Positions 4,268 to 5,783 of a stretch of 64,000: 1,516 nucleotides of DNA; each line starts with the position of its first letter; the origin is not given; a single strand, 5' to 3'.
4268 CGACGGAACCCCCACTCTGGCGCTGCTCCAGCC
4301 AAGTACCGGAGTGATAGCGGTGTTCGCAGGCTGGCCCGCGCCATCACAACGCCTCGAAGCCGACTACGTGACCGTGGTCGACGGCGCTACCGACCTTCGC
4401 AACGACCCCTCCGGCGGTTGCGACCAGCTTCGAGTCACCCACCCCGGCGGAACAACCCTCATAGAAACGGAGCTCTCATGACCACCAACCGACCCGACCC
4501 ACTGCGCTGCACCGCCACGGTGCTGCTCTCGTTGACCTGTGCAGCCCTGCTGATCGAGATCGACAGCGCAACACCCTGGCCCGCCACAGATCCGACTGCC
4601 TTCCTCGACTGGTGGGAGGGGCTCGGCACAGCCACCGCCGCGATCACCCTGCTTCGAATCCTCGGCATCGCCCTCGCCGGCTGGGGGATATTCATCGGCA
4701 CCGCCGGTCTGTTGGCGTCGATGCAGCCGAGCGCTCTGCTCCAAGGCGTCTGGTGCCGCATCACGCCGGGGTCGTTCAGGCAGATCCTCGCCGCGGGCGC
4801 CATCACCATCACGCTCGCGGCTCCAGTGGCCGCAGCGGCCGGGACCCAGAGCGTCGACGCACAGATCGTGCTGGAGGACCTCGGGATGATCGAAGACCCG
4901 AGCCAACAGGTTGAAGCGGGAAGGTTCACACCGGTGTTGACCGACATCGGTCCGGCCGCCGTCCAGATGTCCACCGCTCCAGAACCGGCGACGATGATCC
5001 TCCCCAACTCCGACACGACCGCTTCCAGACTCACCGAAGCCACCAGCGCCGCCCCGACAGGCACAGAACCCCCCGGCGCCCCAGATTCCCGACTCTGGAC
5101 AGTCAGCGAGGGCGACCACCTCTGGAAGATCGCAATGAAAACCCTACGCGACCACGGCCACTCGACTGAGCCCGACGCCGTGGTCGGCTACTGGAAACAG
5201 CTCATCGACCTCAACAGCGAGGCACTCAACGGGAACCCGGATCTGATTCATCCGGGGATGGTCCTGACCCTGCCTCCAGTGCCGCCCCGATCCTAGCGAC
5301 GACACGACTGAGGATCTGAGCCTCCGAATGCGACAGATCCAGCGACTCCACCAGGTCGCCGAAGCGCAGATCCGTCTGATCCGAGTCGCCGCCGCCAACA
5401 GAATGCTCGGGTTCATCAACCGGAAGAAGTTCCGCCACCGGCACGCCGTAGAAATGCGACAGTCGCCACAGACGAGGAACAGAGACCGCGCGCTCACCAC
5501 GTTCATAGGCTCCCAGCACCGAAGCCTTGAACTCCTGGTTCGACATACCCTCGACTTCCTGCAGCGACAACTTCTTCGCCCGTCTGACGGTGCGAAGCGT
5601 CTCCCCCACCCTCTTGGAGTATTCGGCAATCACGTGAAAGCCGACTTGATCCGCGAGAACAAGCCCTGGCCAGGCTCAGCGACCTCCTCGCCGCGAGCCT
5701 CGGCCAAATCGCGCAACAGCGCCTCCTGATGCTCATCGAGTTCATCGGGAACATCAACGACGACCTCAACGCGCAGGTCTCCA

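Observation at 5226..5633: A truncated BldD-like regulator is translationally coupled to dnaJ in the hrcA operon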

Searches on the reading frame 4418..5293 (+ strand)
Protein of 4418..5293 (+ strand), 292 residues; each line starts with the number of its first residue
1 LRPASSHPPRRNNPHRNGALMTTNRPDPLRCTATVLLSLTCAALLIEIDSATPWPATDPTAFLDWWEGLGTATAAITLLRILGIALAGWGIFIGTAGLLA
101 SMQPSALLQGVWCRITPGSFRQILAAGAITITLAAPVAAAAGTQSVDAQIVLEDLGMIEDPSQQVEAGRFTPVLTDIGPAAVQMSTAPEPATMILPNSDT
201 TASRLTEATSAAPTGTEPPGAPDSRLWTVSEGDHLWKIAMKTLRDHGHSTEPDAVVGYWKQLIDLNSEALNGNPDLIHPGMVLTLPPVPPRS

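Call 4: search_protein_families(library=pfam, proteins=[window:4418-5293:+], max_evalue=0.01)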
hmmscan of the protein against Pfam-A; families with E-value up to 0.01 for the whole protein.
window:4418-5293:+ (292 aa): 1 family
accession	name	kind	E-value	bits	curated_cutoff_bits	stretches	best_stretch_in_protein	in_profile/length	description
PF01476.26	LysM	-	0.00054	20.3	20.9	1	228-286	2-43/43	LysM domain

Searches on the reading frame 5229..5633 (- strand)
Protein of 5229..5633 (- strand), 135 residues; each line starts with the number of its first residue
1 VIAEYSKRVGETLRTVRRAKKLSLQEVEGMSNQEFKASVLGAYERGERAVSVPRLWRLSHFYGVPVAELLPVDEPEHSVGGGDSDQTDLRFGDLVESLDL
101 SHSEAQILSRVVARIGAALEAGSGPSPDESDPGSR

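Call 4: search_protein_families(library=pfam, proteins=[window:5229-5633:-], max_evalue=0.01)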
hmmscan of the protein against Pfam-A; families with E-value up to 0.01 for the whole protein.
window:5229-5633:- (135 aa): 2 families
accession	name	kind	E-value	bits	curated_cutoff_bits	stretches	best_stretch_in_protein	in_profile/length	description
PF01381.28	HTH_3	-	2.8e-08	34.1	23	1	13-69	1-55/55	Helix-turn-helix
PF13560.12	HTH_31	-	1.3e-06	29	27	1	9-69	2-61/64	Helix-turn-helix domain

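Call 5: search_solved_structures(query=window:5229-5633:-, max_evalue=1, show_alignments=3)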
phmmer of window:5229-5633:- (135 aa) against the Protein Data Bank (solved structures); distinct sequences matched with E-value up to 1: 10.
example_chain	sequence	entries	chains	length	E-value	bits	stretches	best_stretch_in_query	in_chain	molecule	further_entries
2ewt_A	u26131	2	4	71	4.1e-17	65.8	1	1-71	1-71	putative DNA-binding protein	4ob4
4yv6_A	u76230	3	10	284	0.013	19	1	7-73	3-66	Transcriptional regulator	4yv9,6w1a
5w4m_A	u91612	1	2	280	0.018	18.5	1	7-73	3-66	Transcriptional regulator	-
5w4n_A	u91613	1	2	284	0.018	18.5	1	7-73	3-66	Transcriptional regulator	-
1y7y_A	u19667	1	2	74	0.042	17.3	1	8-64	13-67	C.AhdI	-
10lg_A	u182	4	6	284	0.17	15.3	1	7-72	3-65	Positive transcriptional regulator MutR family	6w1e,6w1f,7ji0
2b5a_A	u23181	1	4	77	0.23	14.9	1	4-69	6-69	C.BclI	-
1y9q_A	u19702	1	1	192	0.33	14.4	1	6-60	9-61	transcriptional regulator, HTH_3 family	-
4xfr_A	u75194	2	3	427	0.4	14.1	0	62-111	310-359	Uncharacterized protein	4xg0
3f51_A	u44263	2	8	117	0.62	13.5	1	8-70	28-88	Clp gene regulator (ClgR)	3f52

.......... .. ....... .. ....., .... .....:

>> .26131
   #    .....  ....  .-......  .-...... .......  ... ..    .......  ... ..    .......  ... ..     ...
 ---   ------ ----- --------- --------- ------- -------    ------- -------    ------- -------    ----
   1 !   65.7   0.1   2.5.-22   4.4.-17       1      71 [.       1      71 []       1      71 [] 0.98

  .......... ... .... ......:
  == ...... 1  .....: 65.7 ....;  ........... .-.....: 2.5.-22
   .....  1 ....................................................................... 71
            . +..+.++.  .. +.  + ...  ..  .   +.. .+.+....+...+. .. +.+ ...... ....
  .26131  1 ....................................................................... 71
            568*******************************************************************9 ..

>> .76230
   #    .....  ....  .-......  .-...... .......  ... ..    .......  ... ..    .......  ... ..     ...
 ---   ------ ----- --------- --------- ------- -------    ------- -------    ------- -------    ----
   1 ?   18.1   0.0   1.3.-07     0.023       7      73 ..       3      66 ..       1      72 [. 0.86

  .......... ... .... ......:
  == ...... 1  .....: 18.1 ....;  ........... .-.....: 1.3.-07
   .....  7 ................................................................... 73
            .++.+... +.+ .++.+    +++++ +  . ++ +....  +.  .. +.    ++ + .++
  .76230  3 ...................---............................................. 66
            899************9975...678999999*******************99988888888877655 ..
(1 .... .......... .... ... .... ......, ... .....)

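Call 6: search_protein_families(library=ncbifam, proteins=[window:5229-5633:-], max_evalue=1)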
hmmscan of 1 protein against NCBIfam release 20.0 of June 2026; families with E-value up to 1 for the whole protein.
window:5229-5633:- (135 aa): 6 families
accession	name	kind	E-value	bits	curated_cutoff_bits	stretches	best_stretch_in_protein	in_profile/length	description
NF050110.1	TransRegBldD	equivalog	1.7e-23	83.1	250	1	1-114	1-109/162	transcriptional regulator BldD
NF006015.0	PRK08154.1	subfamily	0.0071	15.5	204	1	4-74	26-94/314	anaerobic benzoate catabolism transcriptional regulator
NF047948.1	male_kill_WMK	equivalog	0.058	12.8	300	1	8-73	5-68/300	WO male-killing family protein Wmk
TIGR02444.1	TIGR02444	hypoth_equivalog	0.068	13.5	48.3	1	3-49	61-107/116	TIGR02444 family protein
NF041951.1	phage_RstR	subfamily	0.13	12.5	80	1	9-76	3-68/108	RstR family transcriptional repressor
NF038139.1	Reg_Aceta_RamB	equivalog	0.21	10.2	700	1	9-65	3-57/465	acetate metabolism transcriptional regulator RamB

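Call 7: find_homologous_proteins(query=window:5229-5633:-)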
Query window:5229-5633:- (135 aa): 7949 proteins with E <= 0.001 among 8000 candidates; the best 120 are listed.
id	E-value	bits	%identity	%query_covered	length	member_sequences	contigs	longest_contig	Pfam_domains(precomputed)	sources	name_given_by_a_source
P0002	2.8e-72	259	91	100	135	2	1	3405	PF01381.29,PF13560.13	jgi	-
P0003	7.2e-72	257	91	100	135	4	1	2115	PF01381.29,PF13560.13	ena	-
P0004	4.2e-69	248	87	100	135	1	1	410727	PF01381.29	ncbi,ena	-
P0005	8.4e-69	247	88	100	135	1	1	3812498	PF01381.29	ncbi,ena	-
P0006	7.2e-65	235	86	100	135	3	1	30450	PF01381.29,PF13560.13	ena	-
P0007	1.8e-60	221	81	100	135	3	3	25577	PF01381.29,PF13560.13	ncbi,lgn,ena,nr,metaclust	ncbi:MAG: helix-turn-helix transcriptional regulator [Acidimicrobiaceae bacterium]|nr:helix-turn-hel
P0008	4.6e-56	206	79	99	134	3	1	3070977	PF01381.29,PF13560.13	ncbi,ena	-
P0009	1.9e-53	198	72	100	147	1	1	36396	PF01381.29,PF13560.13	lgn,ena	-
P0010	2.6e-53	197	76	100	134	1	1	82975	PF01381.29,PF13560.13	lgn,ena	-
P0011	1.1e-51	192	72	100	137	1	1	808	PF01381.29,PF13560.13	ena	-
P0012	3.1e-50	187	72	99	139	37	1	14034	PF01381.29,PF13560.13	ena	-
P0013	4.1e-49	184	69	99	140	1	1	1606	PF01381.29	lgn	-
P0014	9.4e-49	183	70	99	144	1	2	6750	PF01381.29,PF13560.13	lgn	-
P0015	2.2e-48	181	69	99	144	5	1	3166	PF01381.29,PF13560.13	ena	-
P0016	1.1e-47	179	69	99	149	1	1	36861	PF01381.29,PF13560.13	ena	-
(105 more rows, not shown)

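Call 54: predict_structure(alignment_id=A1)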
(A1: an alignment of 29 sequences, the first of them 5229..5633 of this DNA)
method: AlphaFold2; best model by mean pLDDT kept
length: 135 residues; sequences in the alignment: 29
mean_pLDDT: 76.5   pTM: 0.53
mean pLDDT of the five models: 76.5, 73.6, 71.2, 70.3, 69.9
residues with pLDDT >= 90: 59; 70-90: 32; 50-70: 20; < 50: 24
segments of 3 or more residues with pLDDT < 50: 75-87, 124-126, 128-135
pLDDT, mean of each block of 10 residues (from residue 1): 85 96 97 95 95 95 92 52 46 65 75 72 49 39
secondary structure, 60 per line:
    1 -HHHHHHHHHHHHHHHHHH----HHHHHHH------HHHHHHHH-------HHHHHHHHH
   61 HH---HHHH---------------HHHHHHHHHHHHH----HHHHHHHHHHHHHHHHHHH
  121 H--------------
elements in order: H2-19 H24-30 H37-44 H52-62 H66-69 H85-97 H102-121

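Call 57: fold_search(model_id=the predicted structure, library=pdb)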
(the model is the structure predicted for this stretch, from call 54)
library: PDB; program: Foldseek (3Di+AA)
matches with E <= 10: 348; with E <= 0.001: 3
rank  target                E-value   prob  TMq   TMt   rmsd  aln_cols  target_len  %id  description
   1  2ewt                  3.8e-06  1.00  0.51  0.96   1.0        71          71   55  Crystal structure of the DNA-binding domain of BldD (released 2006-06-13)
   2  4ob4_C                4.2e-06  1.00  0.49  0.95   0.7        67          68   55  Structure of the S. venezulae BldD DNA-binding domain (released 2014-11-19)
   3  4ob4_A                1.2e-05  1.00  0.50  0.96   0.6        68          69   56  Structure of the S. venezulae BldD DNA-binding domain (released 2014-11-19)
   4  1y7y_A                3.2e-03  1.00  0.46  0.87   1.4        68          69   29  High-resolution crystal structure of the restriction-modification controller protein C.AhdI from Aeromonas hydrophila (released 2005-02-22)
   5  1y7y_B                4.7e-03  1.00  0.44  0.86   1.4        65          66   31  High-resolution crystal structure of the restriction-modification controller protein C.AhdI from Aeromonas hydrophila (released 2005-02-22)
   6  2b5a_A                4.7e-03  1.00  0.47  0.79   1.4        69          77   20  C.BclI, Control Element of the BclI Restriction-Modification System (released 2006-01-03)
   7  2b5a_B                4.9e-03  1.00  0.47  0.81   1.4        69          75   20  C.BclI, Control Element of the BclI Restriction-Modification System (released 2006-01-03)
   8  1y9q                  6.1e-03  1.00  0.47  0.36   1.5        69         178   19  Crystal Structure of HTH_3 family Transcriptional Regulator from Vibrio cholerae (released 2005-01-04)
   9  2b5a_C                6.1e-03  1.00  0.47  0.80   1.4        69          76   20  C.BclI, Control Element of the BclI Restriction-Modification System (released 2006-01-03)
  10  1zz8_B                7.2e-03  1.00  0.49  0.35   3.6        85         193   20  Crystal Structure of FeII HppE in Complex with Substrate Form 2 (released 2005-07-26)
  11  6jq1_A                7.9e-03  1.00  0.48  0.50  10.9       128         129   22  Crystal Structure of DdrO from Deinococcus geothermalis (released 2019-08-28)
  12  6jq1_B                7.9e-03  1.00  0.45  0.47  11.9       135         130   21  Crystal Structure of DdrO from Deinococcus geothermalis (released 2019-08-28)
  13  9a7f_A                7.9e-03  1.00  0.41  0.41  12.4       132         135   18  Integrative model of RGHR-DLDH1 by crosslinking MS and deep learning (released 2024-09-18)
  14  1zz8_A                9.3e-03  1.00  0.48  0.35   3.6        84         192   20  Crystal Structure of FeII HppE in Complex with Substrate Form 2 (released 2005-07-26)
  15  1zzc_A                9.8e-03  1.00  0.47  0.37   4.0        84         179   19  Crystal Structure of CoII HppE in Complex with Tris Buffer (released 2005-07-26)
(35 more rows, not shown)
